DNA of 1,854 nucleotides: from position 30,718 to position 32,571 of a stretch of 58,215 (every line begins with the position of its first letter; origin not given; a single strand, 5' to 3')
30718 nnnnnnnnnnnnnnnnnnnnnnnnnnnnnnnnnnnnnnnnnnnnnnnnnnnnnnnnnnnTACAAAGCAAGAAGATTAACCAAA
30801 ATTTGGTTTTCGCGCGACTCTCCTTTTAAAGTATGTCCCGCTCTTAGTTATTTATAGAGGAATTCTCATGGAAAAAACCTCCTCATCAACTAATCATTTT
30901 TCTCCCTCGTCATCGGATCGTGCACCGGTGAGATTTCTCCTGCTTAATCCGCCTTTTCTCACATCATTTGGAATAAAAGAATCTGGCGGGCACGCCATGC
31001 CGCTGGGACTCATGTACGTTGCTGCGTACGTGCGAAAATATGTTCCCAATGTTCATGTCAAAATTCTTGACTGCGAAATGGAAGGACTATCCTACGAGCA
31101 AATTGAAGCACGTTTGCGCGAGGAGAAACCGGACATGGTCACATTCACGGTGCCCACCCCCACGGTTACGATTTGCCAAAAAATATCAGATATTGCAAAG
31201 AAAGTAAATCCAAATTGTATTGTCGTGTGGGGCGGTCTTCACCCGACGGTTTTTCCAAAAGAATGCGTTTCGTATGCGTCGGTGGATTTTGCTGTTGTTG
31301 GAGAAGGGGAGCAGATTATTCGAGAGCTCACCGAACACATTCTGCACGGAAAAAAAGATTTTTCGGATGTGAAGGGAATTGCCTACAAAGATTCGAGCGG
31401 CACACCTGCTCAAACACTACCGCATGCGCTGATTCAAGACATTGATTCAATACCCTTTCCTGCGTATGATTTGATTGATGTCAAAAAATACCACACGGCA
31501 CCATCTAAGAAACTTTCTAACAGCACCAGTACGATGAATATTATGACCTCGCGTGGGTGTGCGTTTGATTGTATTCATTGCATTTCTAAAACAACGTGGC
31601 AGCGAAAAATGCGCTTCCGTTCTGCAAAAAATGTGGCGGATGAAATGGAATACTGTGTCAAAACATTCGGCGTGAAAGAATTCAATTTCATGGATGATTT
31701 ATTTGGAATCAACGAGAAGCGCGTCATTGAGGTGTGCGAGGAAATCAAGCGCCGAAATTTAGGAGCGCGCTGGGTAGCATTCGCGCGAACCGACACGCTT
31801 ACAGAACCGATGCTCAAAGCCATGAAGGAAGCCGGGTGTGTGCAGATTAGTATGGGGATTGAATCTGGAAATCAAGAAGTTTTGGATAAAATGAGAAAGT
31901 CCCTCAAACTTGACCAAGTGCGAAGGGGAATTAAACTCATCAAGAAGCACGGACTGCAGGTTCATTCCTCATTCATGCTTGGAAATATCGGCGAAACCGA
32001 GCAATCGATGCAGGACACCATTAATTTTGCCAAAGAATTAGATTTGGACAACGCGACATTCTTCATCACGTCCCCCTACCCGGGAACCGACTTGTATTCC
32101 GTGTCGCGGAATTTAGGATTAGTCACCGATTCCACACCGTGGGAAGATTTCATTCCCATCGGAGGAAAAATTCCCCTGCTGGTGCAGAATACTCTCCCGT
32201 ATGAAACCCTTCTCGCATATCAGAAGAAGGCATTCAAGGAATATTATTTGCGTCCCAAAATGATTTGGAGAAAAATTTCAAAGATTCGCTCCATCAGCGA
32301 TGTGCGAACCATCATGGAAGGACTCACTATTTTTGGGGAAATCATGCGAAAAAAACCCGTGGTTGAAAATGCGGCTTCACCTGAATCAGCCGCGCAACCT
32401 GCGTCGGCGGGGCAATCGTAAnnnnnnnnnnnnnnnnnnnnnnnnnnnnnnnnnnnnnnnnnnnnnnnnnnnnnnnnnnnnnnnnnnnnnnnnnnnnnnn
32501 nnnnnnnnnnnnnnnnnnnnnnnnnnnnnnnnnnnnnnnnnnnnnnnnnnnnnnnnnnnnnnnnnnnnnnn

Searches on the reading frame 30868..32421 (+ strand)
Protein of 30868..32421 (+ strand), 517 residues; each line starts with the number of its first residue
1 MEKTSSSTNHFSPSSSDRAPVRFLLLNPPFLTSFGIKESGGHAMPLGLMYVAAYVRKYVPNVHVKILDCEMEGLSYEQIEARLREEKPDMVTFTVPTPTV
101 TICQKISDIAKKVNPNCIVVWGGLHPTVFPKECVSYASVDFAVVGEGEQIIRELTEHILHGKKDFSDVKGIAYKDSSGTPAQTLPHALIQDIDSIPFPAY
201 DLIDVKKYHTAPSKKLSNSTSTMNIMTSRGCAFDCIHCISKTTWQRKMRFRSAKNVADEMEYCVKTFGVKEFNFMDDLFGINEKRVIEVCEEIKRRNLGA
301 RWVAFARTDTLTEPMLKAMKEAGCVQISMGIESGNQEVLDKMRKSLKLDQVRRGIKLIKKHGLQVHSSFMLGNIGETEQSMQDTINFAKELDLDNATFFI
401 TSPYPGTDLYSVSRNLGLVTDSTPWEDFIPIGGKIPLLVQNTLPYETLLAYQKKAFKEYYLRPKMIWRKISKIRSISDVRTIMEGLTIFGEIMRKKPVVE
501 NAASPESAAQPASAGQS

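Call 4: search_protein_families(library=pfam, proteins=[window:30868-32421:+])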
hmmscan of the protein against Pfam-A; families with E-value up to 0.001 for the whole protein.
window:30868-32421:+ (517 aa): 2 families
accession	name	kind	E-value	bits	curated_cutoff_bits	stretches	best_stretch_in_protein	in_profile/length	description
PF04055.27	Radical_SAM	-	4.2e-25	89.3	29.5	1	227-388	3-166/166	Radical SAM superfamily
PF02310.24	B12-binding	-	9.9e-24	83.9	32.1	1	37-154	6-120/121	B12 binding domain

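Call 8: search_protein_families(library=ncbifam, proteins=[window:30868-32421:+], max_evalue=0.001)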
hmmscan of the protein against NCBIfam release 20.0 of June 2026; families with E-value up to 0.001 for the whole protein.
window:30868-32421:+ (517 aa): 43 families (the best 25 are shown)
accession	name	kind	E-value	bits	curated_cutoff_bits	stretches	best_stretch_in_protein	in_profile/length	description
TIGR02026.1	BchE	equivalog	1.1e-70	238.9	481.35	1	22-470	1-437/497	magnesium-protoporphyrin IX monomethyl ester anaerobic oxidative cyclase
TIGR03471.1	HpnJ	equivalog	1.4e-67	228.7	577.6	1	65-475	48-448/472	hopanoid biosynthesis associated radical SAM protein HpnJ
NF050148.1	rSAM_ApyD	equivalog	1.1e-52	179.3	750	1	55-412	42-392/645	RiPP biosynthesis radical SAM protein ApyD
NF038361.1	rSAM_Sden_1168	equivalog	5.8e-51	173.7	575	1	42-421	82-481/560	Sden_1168 family B12-binding radical SAM P-methyltransferase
TIGR04072.2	rSAM_ladder_B12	equivalog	1.5e-41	142.5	360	2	216-422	174-381/443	lipid biosynthesis B12-binding/radical SAM protein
TIGR04479.1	bcpD_PhpK_rSAM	subfamily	1.5e-39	135.7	600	1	77-391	100-409/504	PhpK family radical SAM P-methyltransferase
NF033070.1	rSAM_AprD4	equivalog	1.2e-37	129.9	500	1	168-420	148-397/456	AprD4 family radical SAM diol-dehydratase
TIGR04385.1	B12_rSAM_cofa1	equivalog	3.5e-37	128.7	450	1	44-390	19-363/438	B12 lower ligand biosynthesis radical SAM protein BzaD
TIGR04014.1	B12_SAM_MJ_0865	equivalog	1.2e-33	116.6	360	1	78-413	29-358/434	methyl-coenzyme M reductase glutamine C-methyltransferase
NF033712.0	B12_rSAM_KedN5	subfamily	3e-31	108.3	700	1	37-480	9-456/624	KedN5 family methylcobalamin-dependent radical SAM C-methyltransferase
TIGR04367.1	HpnR_B12_rSAM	equivalog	8.5e-29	100.4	650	1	45-414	22-375/490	hopanoid C-3 methylase HpnR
TIGR04013.1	B12_SAM_MJ_1487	hypoth_equivalog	8.6e-29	100.5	251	1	77-412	33-356/382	TIGR04013 family B12-binding domain/radical SAM domain-containing protein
NF045585.1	rSAM_slr0320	equivalog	4.1e-28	98.2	775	1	104-392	126-410/511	photosystem II high light acclimation radical SAM protein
TIGR04295.1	B12_rSAM_oligo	hypoth_equivalog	1.5e-27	96.3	400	1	43-426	23-394/422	TIGR04295 family B12-binding domain-containing radical SAM protein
TIGR03975.1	rSAM_ocin_1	subfamily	7.4e-27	94.1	281.85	1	77-386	118-425/606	RiPP maturation radical SAM C-methyltransferase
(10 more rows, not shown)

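Call 17: find_homologous_proteins(query=window:30868-32421:+, max_evalue=1e-20)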
Query window:30868-32421:+ (517 aa): 1073 proteins with E <= 1e-20 among 7322 candidates; the best 120 are listed.
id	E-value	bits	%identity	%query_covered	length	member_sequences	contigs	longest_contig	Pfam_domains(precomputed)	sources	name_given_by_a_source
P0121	0.0e+0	1083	100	92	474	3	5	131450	PF04055.28,PF02310.25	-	-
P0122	2.0e-258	876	77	93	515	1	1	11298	PF04055.28,PF02310.25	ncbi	-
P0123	1.3e-256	870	75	96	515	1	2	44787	PF04055.28,PF02310.25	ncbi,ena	ncbi:MAG: radical SAM protein [archaeon]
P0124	4.4e-256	868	74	97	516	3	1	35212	PF04055.28,PF02310.25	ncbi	-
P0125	2.1e-239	813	76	88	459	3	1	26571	PF04055.28,PF02310.25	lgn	-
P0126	2.4e-181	622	55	92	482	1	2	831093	PF04055.28,PF02310.25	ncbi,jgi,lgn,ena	-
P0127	3.7e-157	542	51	92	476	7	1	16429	PF04055.28,PF02310.25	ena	-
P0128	2.0e-155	536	50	91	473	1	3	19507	PF04055.28,PF02310.25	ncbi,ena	ncbi:Anaerobic magnesium-protoporphyrin IX monomethyl ester cyclase [subsurface metagenome]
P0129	3.5e-155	536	48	91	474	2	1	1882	PF04055.28,PF02310.25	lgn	-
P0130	3.7e-155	535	49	92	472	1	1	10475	PF04055.28,PF13353.12,PF02310.25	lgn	-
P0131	5.4e-155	535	49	91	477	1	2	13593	PF04055.28,PF02310.25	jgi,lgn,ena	-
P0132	8.3e-155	534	49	91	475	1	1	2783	PF04055.28,PF02310.25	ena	-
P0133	8.7e-155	534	50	91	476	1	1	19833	PF04055.28,PF02310.25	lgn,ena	-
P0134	1.1e-154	534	49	92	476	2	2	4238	PF04055.28,PF02310.25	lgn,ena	-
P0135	3.2e-154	532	49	94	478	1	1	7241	PF04055.28,PF02310.25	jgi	jgi:anaerobic magnesium-protoporphyrin IX monomethyl ester cyclase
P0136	8.6e-153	528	47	92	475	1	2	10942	PF04055.28,PF02310.25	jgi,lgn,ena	-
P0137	1.3e-152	527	49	91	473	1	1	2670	PF04055.28,PF02310.25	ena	-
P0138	3.2e-152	526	48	91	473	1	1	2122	PF04055.28,PF02310.25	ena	-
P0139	3.9e-152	526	47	92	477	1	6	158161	PF04055.28,PF02310.25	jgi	-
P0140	1.1e-151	524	49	91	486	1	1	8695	PF04055.28,PF19864.6,PF02310.25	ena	-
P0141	1.2e-151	524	49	92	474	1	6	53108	PF04055.28,PF02310.25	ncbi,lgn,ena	-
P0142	1.6e-151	523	48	91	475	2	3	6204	PF04055.28,PF02310.25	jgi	-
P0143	7.0e-150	518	49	92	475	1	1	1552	PF04055.28,PF02310.25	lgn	-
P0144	7.9e-150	518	47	92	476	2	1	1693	PF04055.28,PF02310.25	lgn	-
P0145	1.3e-149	517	47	92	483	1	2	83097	PF04055.28,PF13353.12,PF02310.25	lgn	-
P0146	2.8e-149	516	48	92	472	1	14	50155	PF04055.28,PF02310.25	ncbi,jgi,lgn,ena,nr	ncbi:MAG: hypothetical protein COS41_01885 [Elusimicrobia bacterium CG03_land_8_20_14_0_80_50_18]|nr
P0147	3.7e-149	516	49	91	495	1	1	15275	PF04055.28,PF02310.25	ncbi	-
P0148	5.0e-149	515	47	92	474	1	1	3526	PF04055.28,PF02310.25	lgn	-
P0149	7.9e-149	515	49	92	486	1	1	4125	PF04055.28,PF19864.6,PF02310.25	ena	-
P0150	1.3e-148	514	47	92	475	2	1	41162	PF04055.28,PF02310.25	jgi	jgi:radical SAM superfamily enzyme YgiQ (UPF0313 family)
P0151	1.6e-148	514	48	92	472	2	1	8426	PF04055.28,PF02310.25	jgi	-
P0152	2.7e-148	513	46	92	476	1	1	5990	PF04055.28,PF02310.25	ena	-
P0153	3.1e-148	513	46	92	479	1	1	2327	PF04055.28,PF02310.25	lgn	-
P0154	4.2e-148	512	47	92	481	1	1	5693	PF04055.28,PF02310.25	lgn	-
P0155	4.5e-148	512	45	92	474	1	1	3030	PF04055.28,PF02310.25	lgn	-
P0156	5.1e-148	512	47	92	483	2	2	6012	PF04055.28,PF02310.25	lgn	-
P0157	1.1e-147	511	45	92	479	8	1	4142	PF04055.28,PF02310.25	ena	-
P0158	1.5e-147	510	45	92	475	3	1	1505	PF04055.28,PF02310.25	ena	-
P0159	1.8e-147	510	47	92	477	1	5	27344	PF04055.28,PF19864.6,PF02310.25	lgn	-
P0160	4.8e-147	509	45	92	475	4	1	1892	PF04055.28,PF02310.25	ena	-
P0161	1.1e-146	508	47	92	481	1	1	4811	PF04055.28,PF02310.25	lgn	-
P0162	1.4e-146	507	47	92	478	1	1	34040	PF04055.28,PF02310.25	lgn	-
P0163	2.6e-146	506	46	91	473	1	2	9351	PF04055.28,PF02310.25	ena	-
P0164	6.6e-146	505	46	92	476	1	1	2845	PF04055.28,PF02310.25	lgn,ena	-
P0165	1.2e-145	504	47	90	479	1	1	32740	PF04055.28,PF02310.25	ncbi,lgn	-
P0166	1.6e-145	504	47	92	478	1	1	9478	PF04055.28,PF02310.25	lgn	-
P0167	1.6e-145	504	46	91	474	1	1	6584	PF04055.28,PF19864.6,PF02310.25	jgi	jgi:radical SAM superfamily enzyme YgiQ (UPF0313 family)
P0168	3.6e-145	503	46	92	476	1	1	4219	PF04055.28,PF02310.25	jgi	-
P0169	6.0e-145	502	44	92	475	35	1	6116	PF04055.28,PF02310.25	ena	-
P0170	7.9e-145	501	46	92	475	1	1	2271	PF04055.28,PF02310.25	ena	-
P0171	9.3e-145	501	46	92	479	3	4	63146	PF04055.28,PF02310.25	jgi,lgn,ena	jgi:radical SAM superfamily enzyme YgiQ (UPF0313 family)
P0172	1.2e-144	501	45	92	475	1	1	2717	PF04055.28,PF02310.25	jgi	jgi:anaerobic magnesium-protoporphyrin IX monomethyl ester cyclase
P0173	1.7e-144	500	46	92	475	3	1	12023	PF04055.28,PF02310.25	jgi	jgi:anaerobic magnesium-protoporphyrin IX monomethyl ester cyclase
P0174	1.8e-144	500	45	92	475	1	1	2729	PF04055.28,PF02310.25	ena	-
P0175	2.6e-144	500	45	92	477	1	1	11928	PF04055.28,PF02310.25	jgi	-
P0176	3.9e-144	499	46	91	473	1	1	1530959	PF04055.28,PF02310.25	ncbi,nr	ncbi:MAG: cobalamin-dependent protein [Dehalococcoidia bacterium]|nr:MAG: cobalamin-dependent protei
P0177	9.3e-144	498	46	92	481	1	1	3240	PF04055.28,PF02310.25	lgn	-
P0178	9.8e-144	498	45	92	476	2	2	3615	PF04055.28,PF02310.25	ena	-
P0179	1.0e-143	498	45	91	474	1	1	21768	PF04055.28,PF02310.25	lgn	-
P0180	3.9e-143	496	45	92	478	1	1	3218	PF04055.28,PF02310.25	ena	-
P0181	9.0e-143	495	46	92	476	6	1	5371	PF04055.28,PF02310.25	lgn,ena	-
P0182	1.2e-142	494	45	92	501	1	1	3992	PF04055.28,PF02310.25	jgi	-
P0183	1.5e-142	494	47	92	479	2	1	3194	PF04055.28,PF02310.25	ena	-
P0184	1.8e-142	494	45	92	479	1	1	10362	PF04055.28,PF02310.25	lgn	-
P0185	2.3e-142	493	46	92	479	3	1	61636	PF04055.28,PF02310.25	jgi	-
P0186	2.9e-142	493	46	92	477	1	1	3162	PF04055.28,PF02310.25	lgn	-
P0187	3.3e-142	493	46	92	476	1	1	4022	PF04055.28,PF02310.25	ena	-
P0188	6.4e-142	492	45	92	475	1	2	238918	PF04055.28,PF02310.25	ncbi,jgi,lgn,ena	ncbi:MAG: radical SAM protein [Patescibacteria group bacterium]|jgi:radical SAM superfamily enzyme Y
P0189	1.1e-141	491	46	91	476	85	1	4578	PF04055.28,PF02310.25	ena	-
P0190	1.4e-141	491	46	92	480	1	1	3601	PF04055.28,PF02310.25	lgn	-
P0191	1.6e-141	490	45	92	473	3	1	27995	PF04055.28,PF02310.25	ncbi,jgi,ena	ncbi:MAG: radical SAM protein [Candidatus Omnitrophota bacterium]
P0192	3.2e-141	490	46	92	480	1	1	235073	PF04055.28,PF02310.25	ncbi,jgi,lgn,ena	ncbi:MAG: radical SAM protein [Patescibacteria group bacterium]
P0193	9.2e-141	488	46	92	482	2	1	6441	PF04055.28,PF02310.25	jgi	jgi:radical SAM superfamily enzyme YgiQ (UPF0313 family)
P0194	2.4e-140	487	46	92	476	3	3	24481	PF04055.28,PF02310.25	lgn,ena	-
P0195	6.0e-140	485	44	92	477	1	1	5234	PF04055.28,PF02310.25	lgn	-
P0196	1.0e-139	485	47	87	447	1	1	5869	PF04055.28,PF02310.25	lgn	-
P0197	3.5e-139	483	44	92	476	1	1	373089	PF04055.28,PF02310.25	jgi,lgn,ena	-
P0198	4.5e-139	482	45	92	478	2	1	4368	PF04055.28,PF02310.25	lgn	-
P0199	9.6e-139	481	44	91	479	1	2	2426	PF04055.28,PF02310.25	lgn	-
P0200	2.5e-138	480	46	92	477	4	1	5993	PF04055.28,PF02310.25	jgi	-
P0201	2.8e-138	480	44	92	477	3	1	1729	PF04055.28,PF02310.25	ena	-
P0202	5.7e-138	479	44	88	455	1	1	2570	PF04055.28,PF02310.25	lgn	-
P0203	9.8e-138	478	46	92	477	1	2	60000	PF04055.28,PF02310.25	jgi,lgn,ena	-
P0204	1.0e-137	478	46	94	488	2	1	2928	PF04055.28,PF02310.25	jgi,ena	-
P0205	1.6e-137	477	44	92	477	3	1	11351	PF04055.28,PF02310.25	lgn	-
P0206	1.8e-137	477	43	92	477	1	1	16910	PF04055.28,PF02310.25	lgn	-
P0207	1.9e-137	477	44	93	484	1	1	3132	PF04055.28,PF02310.25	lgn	-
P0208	4.2e-137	476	44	92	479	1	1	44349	PF04055.28,PF13353.12,PF02310.25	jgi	-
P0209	6.5e-137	475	45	92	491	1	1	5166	PF04055.28,PF02310.25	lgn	-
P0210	1.0e-136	475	44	92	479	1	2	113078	PF04055.28,PF02310.25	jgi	-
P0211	3.5e-136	473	44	92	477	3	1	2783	PF04055.28,PF02310.25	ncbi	-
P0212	4.7e-136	472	45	92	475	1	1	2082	PF04055.28,PF02310.25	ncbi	-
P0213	5.6e-136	472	44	92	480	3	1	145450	PF04055.28,PF02310.25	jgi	-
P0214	4.0e-135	469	46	88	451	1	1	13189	PF04055.28,PF02310.25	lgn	-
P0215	4.2e-134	466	43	92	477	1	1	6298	PF04055.28,PF02310.25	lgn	-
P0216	5.6e-134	466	45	92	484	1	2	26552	PF04055.28,PF02310.25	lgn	-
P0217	8.1e-134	465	44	89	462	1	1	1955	PF04055.28,PF02310.25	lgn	-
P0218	8.5e-133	462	47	82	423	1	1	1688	PF04055.28,PF02310.25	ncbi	-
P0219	1.6e-132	461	42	92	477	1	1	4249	PF04055.28,PF02310.25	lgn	-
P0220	5.1e-132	459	45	88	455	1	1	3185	PF04055.28,PF02310.25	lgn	-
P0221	1.2e-131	458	45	88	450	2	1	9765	PF04055.28,PF02310.25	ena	-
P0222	3.1e-131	457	44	92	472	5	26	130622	PF04055.28,PF02310.25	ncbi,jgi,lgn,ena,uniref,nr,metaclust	ncbi:MAG: hypothetical protein A3I88_02575 [Candidatus Portnoybacteria bacterium RIFCSPLOWO2_12_FULL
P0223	6.1e-131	456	44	91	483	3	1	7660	PF04055.28,PF02310.25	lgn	-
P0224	1.6e-130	454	44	91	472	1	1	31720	PF04055.28,PF02310.25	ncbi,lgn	-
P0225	2.4e-127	444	44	87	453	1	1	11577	PF04055.28,PF02310.25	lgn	-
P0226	5.0e-127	443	42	91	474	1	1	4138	PF04055.28,PF02310.25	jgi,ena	-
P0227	1.4e-126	441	43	92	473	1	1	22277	PF04055.28,PF02310.25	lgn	-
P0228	1.5e-125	438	43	90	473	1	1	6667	PF04055.28,PF02310.25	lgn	-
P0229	4.7e-124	433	42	92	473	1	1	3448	PF04055.28,PF02310.25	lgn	-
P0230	1.0e-123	432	42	91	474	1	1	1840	PF04055.28,PF02310.25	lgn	-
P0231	2.7e-123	430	42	89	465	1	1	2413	PF04055.28,PF02310.25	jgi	-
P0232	7.6e-123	429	42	92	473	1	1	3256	PF04055.28,PF02310.25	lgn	-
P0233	9.6e-123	429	43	90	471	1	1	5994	PF04055.28,PF02310.25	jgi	-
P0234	6.4e-122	426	42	90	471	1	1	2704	PF04055.28,PF02310.25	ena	-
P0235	1.8e-121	424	42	90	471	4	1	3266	PF04055.28,PF02310.25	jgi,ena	-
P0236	3.1e-120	420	47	77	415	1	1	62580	PF04055.28,PF02310.25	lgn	-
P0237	4.5e-120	420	43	90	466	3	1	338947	PF04055.28,PF02310.25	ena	-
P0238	2.6e-119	417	41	91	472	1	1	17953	PF04055.28,PF02310.25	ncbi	ncbi:MAG: radical SAM protein [Candidatus Woesearchaeota archaeon]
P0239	3.4e-112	394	40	91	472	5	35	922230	PF04055.28,PF02310.25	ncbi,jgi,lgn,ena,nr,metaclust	ncbi:radical SAM protein [Candidatus Woesearchaeota archaeon]|jgi:anaerobic magnesium-protoporphyrin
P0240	4.6e-106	374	40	91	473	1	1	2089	PF04055.28,PF02310.25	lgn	-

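Call 20: find_encoding_contigs(protein=P0126, flank=10000, max_places=1)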
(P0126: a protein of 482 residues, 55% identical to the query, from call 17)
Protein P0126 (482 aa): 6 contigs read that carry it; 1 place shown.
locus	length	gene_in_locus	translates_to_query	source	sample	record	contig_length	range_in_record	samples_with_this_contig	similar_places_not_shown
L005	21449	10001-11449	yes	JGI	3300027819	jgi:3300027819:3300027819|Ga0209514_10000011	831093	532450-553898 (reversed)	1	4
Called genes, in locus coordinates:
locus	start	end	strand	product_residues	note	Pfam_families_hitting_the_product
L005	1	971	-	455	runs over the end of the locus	PF01943:Polysacc_synt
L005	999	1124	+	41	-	-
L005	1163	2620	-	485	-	PF02310:B12-binding, PF04055:Radical_SAM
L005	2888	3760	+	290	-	PF00535:Glycos_transf_2, PF10111:Glyco_tranf_2_2 (faint)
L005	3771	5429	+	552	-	-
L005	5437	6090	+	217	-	PF01209:Ubie_methyltran, PF05219:DREV (weak), PF13489:Methyltransf_23, PF07021:MetW, PF13847:Methyltransf_31, PF08241:Methyltransf_11, PF08242:Methyltransf_12, PF13649:Methyltransf_25, +1 more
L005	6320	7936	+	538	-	-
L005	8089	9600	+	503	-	PF02310:B12-binding, PF04055:Radical_SAM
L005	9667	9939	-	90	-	PF13620:CarboxypepD_reg (weak)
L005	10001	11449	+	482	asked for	PF02310:B12-binding, PF04055:Radical_SAM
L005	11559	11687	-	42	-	-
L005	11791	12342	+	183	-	-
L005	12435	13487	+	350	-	-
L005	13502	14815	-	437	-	PF08421:Methyltransf_13, PF13489:Methyltransf_23, PF08241:Methyltransf_11 (weak), PF08484:Methyltransf_14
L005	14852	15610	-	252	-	PF00535:Glycos_transf_2, PF10111:Glyco_tranf_2_2 (weak), PF13641:Glyco_tranf_2_3 (weak)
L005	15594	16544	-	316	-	PF01370:Epimerase, PF02719:Polysacc_synt_2 (weak), PF04321:RmlD_sub_bind, PF16363:GDP_Man_Dehyd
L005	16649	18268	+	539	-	-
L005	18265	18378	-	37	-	-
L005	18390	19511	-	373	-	PF13439:Glyco_transf_4 (faint), PF00534:Glycos_transf_1, PF13692:Glyco_trans_1_4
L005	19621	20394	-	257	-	PF00583:Acetyltransf_1 (weak)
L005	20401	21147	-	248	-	PF00483:NTP_transferase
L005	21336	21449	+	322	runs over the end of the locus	PF01073:3Beta_HSD, PF01370:Epimerase, PF02719:Polysacc_synt_2, PF04321:RmlD_sub_bind, PF07993:NAD_binding_4, PF13460:NAD_binding_10, PF16363:GDP_Man_Dehyd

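Call 21: find_encoding_contigs(protein=P0188, flank=8000, max_places=1)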
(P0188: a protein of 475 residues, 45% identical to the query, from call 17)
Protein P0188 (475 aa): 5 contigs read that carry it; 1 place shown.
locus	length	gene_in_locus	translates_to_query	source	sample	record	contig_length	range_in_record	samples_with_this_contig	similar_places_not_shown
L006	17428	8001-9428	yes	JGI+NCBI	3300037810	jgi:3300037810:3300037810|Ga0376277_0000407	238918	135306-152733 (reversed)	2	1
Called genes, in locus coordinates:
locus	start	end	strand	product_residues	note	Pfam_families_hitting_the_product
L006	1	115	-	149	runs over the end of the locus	-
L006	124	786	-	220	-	PF00535:Glycos_transf_2, PF13641:Glyco_tranf_2_3 (weak)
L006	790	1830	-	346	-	PF01073:3Beta_HSD, PF01370:Epimerase, PF16363:GDP_Man_Dehyd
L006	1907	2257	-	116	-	PF04138:GtrA_DPMS_TM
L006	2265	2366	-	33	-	-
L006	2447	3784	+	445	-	PF02397:Bac_transf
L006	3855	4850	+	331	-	PF04055:Radical_SAM, PF13186:SPASM (weak)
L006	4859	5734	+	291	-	PF00535:Glycos_transf_2, PF10111:Glyco_tranf_2_2, PF13641:Glyco_tranf_2_3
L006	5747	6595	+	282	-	PF01522:Polysacc_deac_1, PF11959:DUF3473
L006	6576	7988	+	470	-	PF02310:B12-binding, PF04055:Radical_SAM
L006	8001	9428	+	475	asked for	PF02310:B12-binding, PF04055:Radical_SAM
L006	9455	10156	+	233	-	PF03848:TehB, PF05175:MTS (weak), PF13489:Methyltransf_23, PF13847:Methyltransf_31, PF08241:Methyltransf_11, PF08242:Methyltransf_12, PF13649:Methyltransf_25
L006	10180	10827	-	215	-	PF13489:Methyltransf_23, PF07021:MetW (weak), PF13847:Methyltransf_31, PF08241:Methyltransf_11, PF08242:Methyltransf_12 (weak), PF13649:Methyltransf_25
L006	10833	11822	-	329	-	PF03706:LPG_synthase_TM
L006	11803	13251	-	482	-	PF02310:B12-binding, PF04055:Radical_SAM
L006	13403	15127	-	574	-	-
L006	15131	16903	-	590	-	-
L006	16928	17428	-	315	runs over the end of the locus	PF04055:Radical_SAM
